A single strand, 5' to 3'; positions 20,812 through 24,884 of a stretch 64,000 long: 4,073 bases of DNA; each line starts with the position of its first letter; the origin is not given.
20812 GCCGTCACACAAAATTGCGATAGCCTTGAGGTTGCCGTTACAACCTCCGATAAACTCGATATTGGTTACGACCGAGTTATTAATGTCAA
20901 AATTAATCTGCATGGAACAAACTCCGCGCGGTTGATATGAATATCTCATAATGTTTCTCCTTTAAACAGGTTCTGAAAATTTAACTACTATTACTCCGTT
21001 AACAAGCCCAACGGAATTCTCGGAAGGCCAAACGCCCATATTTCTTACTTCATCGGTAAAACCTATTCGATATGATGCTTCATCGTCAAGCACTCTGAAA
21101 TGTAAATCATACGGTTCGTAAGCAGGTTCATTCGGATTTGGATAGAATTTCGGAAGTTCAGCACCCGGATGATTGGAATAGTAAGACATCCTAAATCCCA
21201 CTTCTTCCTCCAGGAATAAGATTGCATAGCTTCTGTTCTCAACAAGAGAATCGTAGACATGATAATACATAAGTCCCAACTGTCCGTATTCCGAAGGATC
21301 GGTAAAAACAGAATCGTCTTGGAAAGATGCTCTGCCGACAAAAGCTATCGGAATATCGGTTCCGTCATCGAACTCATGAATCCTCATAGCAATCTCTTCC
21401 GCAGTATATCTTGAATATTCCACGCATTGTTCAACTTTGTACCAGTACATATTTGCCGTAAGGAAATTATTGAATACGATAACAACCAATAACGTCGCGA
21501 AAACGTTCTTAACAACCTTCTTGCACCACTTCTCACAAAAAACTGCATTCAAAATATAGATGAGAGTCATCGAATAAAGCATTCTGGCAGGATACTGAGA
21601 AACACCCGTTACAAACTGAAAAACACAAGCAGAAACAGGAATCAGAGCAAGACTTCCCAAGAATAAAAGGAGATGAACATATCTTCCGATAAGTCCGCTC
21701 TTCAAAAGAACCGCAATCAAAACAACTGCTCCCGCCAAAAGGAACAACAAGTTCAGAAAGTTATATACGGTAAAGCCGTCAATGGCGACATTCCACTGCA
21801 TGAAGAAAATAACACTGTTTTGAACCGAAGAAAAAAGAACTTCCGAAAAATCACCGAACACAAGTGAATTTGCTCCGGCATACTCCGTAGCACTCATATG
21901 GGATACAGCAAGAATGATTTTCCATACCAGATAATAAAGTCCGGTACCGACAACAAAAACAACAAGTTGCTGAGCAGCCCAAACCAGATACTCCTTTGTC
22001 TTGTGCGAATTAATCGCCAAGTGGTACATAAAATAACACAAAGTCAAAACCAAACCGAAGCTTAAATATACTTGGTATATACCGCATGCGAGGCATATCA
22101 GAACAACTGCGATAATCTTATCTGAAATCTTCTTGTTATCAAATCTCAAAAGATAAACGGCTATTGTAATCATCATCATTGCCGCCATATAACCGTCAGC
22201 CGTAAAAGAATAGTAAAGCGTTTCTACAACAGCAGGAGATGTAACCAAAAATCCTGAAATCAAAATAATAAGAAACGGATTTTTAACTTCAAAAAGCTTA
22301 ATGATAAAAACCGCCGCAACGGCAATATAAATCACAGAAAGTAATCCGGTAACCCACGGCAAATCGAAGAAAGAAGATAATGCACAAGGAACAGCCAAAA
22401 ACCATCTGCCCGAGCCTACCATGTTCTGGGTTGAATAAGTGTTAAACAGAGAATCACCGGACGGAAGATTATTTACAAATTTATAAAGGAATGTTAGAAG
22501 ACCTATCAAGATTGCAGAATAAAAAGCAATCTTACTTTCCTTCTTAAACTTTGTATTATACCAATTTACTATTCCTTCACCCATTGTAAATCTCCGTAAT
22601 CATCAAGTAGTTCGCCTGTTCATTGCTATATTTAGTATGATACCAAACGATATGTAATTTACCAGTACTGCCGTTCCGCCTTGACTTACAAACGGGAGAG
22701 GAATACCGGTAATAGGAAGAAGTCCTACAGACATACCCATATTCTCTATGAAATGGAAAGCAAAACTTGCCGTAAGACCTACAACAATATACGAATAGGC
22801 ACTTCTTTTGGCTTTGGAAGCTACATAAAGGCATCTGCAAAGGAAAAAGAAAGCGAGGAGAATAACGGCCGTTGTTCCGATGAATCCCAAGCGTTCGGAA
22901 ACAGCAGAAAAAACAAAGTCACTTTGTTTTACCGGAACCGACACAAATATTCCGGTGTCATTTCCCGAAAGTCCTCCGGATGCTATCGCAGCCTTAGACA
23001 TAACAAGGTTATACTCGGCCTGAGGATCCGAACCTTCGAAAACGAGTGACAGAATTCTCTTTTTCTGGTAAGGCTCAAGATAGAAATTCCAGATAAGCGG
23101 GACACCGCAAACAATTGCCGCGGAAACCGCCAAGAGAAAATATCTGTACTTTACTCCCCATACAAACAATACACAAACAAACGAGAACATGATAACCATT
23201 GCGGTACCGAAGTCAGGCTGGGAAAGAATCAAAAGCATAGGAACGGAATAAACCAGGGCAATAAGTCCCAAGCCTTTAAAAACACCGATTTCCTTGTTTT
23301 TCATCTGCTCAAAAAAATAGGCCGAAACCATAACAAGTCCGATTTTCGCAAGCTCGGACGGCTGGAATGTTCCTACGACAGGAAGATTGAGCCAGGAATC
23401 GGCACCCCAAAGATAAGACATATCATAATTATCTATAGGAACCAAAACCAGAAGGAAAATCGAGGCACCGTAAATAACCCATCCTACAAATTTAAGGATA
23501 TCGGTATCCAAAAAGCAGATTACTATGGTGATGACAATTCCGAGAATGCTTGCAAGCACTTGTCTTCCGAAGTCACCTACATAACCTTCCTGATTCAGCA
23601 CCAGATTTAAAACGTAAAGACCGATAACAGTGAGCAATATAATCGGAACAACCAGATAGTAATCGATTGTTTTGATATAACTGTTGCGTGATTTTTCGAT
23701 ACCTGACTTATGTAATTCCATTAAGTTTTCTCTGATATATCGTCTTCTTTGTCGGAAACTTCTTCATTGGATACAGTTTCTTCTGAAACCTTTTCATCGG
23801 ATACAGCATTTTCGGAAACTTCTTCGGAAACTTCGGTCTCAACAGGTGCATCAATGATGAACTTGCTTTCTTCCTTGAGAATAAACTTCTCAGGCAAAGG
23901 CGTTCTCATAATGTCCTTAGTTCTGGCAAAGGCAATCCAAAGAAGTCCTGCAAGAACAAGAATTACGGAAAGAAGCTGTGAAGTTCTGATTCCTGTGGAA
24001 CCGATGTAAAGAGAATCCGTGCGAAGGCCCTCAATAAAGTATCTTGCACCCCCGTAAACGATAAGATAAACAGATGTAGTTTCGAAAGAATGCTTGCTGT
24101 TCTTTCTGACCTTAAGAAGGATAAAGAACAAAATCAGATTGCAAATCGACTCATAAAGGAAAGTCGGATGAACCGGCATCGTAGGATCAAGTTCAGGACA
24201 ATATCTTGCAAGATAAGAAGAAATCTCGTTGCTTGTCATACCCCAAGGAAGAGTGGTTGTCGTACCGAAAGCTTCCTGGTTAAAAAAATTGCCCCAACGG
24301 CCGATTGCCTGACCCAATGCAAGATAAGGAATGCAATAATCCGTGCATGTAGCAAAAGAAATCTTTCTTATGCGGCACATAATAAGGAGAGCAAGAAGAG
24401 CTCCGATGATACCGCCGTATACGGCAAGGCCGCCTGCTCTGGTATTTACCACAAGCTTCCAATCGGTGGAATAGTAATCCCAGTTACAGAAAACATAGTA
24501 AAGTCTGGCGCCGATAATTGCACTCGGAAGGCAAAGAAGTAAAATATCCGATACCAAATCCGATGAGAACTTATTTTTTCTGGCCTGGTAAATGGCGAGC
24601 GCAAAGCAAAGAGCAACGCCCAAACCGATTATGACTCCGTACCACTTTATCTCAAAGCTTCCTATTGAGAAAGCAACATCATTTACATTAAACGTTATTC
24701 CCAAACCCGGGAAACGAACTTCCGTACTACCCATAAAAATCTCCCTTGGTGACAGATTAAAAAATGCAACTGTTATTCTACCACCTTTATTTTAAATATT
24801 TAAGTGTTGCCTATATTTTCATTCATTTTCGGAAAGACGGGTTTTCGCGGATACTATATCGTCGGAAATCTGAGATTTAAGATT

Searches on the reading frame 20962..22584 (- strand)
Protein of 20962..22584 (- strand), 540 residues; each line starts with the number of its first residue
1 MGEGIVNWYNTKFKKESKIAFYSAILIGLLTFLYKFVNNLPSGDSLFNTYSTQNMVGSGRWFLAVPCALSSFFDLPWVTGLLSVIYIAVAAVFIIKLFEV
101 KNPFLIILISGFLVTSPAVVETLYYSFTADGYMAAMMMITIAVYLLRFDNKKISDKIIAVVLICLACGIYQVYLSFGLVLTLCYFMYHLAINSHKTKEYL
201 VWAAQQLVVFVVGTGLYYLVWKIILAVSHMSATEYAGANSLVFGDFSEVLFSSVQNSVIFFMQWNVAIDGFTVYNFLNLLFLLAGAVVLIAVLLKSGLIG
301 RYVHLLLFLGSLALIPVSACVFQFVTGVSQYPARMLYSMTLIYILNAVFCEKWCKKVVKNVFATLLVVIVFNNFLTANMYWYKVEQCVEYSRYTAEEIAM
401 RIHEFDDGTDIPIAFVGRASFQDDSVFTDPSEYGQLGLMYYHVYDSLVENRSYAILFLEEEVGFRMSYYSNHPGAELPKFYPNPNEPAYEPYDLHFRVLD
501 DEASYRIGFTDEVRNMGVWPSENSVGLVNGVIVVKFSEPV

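Call 62: search_protein_families(library=pfam, proteins=[window:20962-22584:-], max_evalue=0.00001)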
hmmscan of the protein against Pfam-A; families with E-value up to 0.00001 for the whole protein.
window:20962-22584:- (540 aa): 1 family
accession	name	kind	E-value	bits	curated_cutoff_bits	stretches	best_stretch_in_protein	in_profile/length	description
PF14264.12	Glucos_trans_II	-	2e-40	139.3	30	1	33-343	1-317/317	Glucosyl transferase GtrII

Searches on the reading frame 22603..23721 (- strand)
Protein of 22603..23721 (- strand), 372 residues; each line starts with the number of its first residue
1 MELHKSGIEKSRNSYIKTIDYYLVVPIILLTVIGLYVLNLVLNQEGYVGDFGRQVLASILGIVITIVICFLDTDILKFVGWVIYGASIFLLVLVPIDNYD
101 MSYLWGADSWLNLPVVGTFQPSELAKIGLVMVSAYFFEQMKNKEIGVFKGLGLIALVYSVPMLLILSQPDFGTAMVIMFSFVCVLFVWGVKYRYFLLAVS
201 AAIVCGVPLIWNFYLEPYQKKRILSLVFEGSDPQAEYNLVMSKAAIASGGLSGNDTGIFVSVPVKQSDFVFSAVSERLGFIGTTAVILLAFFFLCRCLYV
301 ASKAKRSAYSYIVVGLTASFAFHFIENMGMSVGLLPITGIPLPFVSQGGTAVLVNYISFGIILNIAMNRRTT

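Call 62: search_protein_families(library=pfam, proteins=[window:22603-23721:-], max_evalue=0.00001)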
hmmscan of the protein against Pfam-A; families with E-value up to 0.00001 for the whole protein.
window:22603-23721:- (372 aa): 1 family
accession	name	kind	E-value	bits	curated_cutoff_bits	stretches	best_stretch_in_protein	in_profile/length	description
PF01098.24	FTSW_RODA_SPOVE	-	8.9e-69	232.6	26.4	1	29-370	13-355/356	Cell cycle protein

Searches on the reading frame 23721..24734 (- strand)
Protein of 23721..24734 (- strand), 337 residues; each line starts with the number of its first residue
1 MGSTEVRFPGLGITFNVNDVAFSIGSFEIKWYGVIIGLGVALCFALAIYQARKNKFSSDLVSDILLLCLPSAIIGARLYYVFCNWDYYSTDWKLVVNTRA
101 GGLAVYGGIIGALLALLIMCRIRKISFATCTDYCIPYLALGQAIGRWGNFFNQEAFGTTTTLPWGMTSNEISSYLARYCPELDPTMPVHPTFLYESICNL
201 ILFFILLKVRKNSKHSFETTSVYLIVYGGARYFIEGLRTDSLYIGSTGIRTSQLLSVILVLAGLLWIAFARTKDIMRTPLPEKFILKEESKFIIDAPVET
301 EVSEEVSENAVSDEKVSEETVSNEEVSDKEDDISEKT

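Call 62: search_protein_families(library=pfam, proteins=[window:23721-24734:-], max_evalue=0.00001)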
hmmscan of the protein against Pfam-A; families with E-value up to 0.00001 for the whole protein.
window:23721-24734:- (337 aa): 1 family
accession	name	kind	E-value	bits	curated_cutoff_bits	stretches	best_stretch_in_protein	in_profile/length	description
PF01790.23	LGT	-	7e-75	251.9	24.9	1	20-267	2-238/240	Prolipoprotein diacylglyceryl transferase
